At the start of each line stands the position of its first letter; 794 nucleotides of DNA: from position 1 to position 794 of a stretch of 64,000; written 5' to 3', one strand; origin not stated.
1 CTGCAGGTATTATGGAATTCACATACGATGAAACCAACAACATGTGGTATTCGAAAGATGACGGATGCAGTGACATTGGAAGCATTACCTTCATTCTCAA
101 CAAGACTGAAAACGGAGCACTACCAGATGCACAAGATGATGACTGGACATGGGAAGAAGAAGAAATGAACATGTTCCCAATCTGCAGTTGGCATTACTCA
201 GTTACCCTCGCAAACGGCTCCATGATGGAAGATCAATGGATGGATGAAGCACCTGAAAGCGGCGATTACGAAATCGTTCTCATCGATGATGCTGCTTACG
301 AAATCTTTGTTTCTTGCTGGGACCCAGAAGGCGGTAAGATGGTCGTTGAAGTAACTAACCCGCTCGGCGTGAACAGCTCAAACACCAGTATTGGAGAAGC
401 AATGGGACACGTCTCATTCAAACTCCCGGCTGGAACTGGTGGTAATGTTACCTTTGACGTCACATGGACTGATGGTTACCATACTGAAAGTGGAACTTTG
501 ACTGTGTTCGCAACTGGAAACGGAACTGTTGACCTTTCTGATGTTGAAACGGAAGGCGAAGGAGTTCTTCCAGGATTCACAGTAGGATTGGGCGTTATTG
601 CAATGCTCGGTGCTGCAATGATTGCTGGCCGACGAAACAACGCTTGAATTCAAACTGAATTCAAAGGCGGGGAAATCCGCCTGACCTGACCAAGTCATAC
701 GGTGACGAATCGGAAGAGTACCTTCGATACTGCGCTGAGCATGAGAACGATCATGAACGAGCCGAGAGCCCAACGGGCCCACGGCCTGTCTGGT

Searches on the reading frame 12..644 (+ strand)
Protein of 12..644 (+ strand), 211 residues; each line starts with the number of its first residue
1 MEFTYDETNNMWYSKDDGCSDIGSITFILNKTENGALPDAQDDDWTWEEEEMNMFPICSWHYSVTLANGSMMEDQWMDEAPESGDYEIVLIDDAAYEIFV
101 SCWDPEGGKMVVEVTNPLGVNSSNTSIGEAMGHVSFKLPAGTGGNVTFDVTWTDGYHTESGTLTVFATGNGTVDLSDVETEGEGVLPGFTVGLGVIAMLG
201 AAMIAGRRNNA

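Call 84: search_protein_families(library=padloc, alignment_id=A6, max_evalue=0.00001)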
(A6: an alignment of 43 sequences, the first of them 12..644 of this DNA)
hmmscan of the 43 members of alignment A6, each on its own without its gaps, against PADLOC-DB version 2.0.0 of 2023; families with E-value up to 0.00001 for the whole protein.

A. member 1, window:12-644:+ (211 aa): 0 families

B. families by the number of members that match (of 43 scanned): 47 families (the first 25 are shown)
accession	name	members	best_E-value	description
PDLC02503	BrxHI|BrxHII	1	3e-20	BrxHI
PDLC02864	DpdF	1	7.3e-20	DpdF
PDLC02861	DpdF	1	3.7e-19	DpdF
PDLC03960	SngC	1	7e-16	-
PDLC03928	PsyrT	1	4.9e-15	-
PDLC02501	BrxHI|BrxHII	1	7e-12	BrxHI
PDLC02870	DpdF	1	1.6e-11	DpdF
PDLC01770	Cas3g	1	2.4e-09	-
PDLC00843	E1-E2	1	3.7e-09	E1-E2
PDLC02707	PbeA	1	4.8e-09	PbeA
PDLC02623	DrmD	1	8.2e-09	DrmD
PDLC00827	E1-E2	1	1.2e-08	E1-E2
PDLC00192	HamB1|HamB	1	2.2e-08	DEAD-box helicase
PDLC00848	E1-E2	1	3e-08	E1-E2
PDLC00174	HamB1|HamB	1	3.3e-08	DEAD-box helicase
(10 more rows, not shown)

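Call 85: search_protein_families(library=pfam, alignment_id=A6, max_evalue=1e-10)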
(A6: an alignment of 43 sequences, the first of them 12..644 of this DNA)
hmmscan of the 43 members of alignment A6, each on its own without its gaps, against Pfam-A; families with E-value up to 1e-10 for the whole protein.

A. member 1, window:12-644:+ (211 aa): 0 families

B. families by the number of members that match (of 43 scanned): 38 families (the first 25 are shown)
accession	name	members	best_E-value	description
PF00534.26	Glycos_transf_1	3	2.4e-34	Glycosyl transferases group 1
PF13692.12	Glyco_trans_1_4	2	1.7e-29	Glycosyl transferases group 1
PF02074.21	Peptidase_M32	1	9.3e-172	Carboxypeptidase Taq (M32) metallopeptidase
PF16363.11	GDP_Man_Dehyd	1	5.9e-128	GDP-mannose 4,6 dehydratase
PF00108.29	Thiolase_N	1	9e-89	Thiolase, N-terminal domain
PF03976.20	PPK2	1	7.7e-71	Polyphosphate kinase 2 (PPK2)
PF01207.24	Dus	1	4.2e-69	Dihydrouridine synthase (Dus)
PF01370.27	Epimerase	1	1.7e-60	NAD dependent epimerase/dehydratase family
PF02737.24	3HCDH_N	1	1.7e-54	3-hydroxyacyl-CoA dehydrogenase, NAD binding domain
PF05833.16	NFACT_N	1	3.1e-51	NFACT N-terminal and middle domains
PF00270.35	DEAD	1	5.8e-45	DEAD/DEAH box helicase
PF16113.10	ECH_2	1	1.1e-42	Enoyl-CoA hydratase/isomerase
PF00378.25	ECH_1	1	2.8e-39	Enoyl-CoA hydratase/isomerase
PF02803.24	Thiolase_C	1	1.7e-38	Thiolase, C-terminal domain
PF00271.37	Helicase_C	1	1.2e-29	Helicase conserved C-terminal domain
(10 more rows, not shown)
